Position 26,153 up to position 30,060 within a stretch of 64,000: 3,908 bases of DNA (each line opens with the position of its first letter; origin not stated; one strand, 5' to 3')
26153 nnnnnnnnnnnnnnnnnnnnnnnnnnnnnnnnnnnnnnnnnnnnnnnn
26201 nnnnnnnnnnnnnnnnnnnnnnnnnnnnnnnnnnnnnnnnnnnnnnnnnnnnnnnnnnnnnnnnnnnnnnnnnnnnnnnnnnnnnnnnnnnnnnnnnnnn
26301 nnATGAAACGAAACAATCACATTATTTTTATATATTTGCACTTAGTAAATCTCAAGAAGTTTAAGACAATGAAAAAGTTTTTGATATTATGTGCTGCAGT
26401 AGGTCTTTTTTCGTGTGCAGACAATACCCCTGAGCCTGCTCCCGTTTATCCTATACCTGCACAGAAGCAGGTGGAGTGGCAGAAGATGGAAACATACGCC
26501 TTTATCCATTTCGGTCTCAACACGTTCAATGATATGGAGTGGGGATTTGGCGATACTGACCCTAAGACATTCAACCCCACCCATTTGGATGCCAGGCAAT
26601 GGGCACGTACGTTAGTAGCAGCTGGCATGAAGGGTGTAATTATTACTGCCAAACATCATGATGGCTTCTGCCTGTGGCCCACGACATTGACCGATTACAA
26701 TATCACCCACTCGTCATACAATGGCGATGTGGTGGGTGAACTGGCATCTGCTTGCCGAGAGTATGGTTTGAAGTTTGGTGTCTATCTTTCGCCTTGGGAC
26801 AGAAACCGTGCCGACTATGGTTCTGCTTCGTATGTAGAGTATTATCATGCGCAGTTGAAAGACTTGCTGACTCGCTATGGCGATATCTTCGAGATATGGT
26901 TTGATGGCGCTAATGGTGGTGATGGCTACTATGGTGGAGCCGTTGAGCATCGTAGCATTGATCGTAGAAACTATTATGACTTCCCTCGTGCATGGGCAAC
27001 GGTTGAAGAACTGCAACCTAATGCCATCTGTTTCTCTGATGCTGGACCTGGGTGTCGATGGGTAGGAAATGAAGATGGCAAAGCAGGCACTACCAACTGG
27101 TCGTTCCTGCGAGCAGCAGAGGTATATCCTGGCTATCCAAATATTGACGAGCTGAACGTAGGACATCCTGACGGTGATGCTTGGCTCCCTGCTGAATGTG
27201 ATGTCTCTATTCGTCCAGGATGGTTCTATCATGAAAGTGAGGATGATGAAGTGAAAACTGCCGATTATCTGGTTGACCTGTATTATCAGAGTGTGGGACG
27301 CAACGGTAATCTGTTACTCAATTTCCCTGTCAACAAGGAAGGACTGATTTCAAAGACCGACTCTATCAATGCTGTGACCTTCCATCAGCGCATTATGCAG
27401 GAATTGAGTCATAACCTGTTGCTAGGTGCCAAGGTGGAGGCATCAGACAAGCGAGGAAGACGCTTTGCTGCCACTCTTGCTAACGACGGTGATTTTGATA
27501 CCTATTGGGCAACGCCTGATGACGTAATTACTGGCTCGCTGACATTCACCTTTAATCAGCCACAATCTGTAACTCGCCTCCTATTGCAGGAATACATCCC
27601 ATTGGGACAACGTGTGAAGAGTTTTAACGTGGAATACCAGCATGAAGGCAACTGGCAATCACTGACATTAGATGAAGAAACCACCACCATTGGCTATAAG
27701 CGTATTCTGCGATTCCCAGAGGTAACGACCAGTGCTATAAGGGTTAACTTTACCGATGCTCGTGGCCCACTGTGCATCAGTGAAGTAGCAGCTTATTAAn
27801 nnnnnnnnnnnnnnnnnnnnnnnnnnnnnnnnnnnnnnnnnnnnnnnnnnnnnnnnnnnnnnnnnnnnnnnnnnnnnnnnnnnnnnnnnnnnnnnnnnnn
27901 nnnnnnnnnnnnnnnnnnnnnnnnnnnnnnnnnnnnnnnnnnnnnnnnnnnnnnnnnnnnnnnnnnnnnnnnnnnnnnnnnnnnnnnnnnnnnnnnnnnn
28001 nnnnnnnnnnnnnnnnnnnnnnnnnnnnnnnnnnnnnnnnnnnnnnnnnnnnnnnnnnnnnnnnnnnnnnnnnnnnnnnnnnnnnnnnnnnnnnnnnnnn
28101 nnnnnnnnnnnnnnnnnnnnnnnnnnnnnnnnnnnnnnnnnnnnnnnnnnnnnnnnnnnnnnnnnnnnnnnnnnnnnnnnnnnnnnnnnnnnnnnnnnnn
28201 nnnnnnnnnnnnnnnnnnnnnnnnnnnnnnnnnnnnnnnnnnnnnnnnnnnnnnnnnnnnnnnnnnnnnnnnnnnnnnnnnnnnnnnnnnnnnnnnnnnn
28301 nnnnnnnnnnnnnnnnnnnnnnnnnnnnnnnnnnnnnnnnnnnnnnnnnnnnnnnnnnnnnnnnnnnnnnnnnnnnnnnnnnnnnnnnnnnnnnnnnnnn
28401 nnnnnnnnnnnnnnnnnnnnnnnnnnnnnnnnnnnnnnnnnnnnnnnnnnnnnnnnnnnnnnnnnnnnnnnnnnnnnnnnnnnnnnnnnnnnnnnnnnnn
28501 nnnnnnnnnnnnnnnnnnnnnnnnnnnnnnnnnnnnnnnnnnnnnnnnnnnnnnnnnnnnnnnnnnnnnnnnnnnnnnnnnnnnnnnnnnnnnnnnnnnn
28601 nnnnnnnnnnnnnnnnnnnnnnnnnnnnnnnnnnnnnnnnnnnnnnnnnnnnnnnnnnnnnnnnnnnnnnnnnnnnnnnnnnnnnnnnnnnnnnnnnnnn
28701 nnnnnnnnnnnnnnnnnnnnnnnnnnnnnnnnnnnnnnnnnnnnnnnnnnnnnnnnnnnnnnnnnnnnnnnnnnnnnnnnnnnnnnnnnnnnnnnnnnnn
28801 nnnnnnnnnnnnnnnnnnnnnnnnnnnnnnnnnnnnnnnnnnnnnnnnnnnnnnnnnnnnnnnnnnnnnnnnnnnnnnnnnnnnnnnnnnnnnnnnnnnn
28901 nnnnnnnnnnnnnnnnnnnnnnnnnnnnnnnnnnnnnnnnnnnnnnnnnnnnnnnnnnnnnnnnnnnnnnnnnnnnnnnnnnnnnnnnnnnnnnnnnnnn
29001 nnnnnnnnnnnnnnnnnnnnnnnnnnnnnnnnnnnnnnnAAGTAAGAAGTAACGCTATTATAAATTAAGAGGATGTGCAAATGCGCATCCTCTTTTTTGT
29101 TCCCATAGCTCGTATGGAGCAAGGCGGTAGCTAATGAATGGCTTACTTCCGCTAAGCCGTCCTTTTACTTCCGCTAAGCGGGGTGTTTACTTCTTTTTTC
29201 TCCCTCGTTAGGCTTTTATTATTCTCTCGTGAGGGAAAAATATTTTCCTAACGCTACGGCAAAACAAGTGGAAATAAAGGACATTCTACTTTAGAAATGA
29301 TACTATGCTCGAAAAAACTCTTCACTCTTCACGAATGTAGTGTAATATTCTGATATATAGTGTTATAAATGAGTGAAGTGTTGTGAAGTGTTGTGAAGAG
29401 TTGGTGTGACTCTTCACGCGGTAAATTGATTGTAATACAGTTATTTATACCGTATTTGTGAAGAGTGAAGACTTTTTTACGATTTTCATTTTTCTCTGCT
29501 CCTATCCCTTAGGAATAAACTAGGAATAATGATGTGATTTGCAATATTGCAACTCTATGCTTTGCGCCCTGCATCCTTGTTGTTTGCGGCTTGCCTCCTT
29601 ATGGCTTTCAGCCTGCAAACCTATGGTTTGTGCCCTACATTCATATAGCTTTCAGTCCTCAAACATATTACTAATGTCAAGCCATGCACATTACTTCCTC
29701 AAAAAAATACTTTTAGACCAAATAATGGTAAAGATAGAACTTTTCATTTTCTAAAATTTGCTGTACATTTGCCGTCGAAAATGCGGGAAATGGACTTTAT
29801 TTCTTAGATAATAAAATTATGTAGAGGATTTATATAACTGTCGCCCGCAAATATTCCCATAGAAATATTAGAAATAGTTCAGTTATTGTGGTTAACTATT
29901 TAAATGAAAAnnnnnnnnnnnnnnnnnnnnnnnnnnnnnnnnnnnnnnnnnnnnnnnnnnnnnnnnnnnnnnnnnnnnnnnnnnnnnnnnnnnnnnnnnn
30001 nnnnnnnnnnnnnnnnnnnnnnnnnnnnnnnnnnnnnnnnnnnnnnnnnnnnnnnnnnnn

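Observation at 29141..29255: TTACT-N5-TAA triplet in exact 22-bp register, locus 1 of 3 (core TCCGC)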

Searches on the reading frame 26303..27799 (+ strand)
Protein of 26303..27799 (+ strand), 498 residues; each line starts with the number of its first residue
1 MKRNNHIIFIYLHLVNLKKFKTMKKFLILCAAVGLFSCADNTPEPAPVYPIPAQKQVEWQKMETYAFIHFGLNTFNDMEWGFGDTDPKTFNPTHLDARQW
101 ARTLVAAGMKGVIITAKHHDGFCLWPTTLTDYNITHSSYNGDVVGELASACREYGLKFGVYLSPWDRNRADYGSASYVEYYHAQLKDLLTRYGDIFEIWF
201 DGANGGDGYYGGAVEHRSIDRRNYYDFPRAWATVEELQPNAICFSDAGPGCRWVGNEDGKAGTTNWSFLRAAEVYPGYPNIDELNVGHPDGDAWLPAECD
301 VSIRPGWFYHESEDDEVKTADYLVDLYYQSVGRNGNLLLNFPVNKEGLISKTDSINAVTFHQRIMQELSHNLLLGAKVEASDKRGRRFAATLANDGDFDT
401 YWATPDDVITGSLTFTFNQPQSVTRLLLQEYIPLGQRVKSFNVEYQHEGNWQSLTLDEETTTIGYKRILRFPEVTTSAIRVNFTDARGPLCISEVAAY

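Call 10: search_protein_families(library=pfam, proteins=[window:26303-27799:+])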
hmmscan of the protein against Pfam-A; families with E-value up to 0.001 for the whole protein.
window:26303-27799:+ (498 aa): 4 families
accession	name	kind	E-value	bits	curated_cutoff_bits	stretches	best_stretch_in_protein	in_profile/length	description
PF01120.23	Alpha_L_fucos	-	2.3e-41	142.8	25.2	1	49-352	44-328/345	Alpha-L-fucosidase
PF00754.31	F5_F8_type_C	-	3.2e-11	43.9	28.2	1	378-486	2-115/127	F5/8 type C domain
PF22633.2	F5_F8_type_C_2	-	9.2e-08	33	27.8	1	393-481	2-91/91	NedA-like, galactose-binding domain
PF14871.12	GHL6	-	3.1e-05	24.6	35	1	96-162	1-64/132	Hypothetical glycosyl hydrolase 6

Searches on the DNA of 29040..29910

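Call 80: search_rna_families(source=window, start=29040, end=29910, threshold=evalue, max_evalue=1)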
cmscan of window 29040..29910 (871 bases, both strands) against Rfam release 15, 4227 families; matches with E-value up to 1: 0.
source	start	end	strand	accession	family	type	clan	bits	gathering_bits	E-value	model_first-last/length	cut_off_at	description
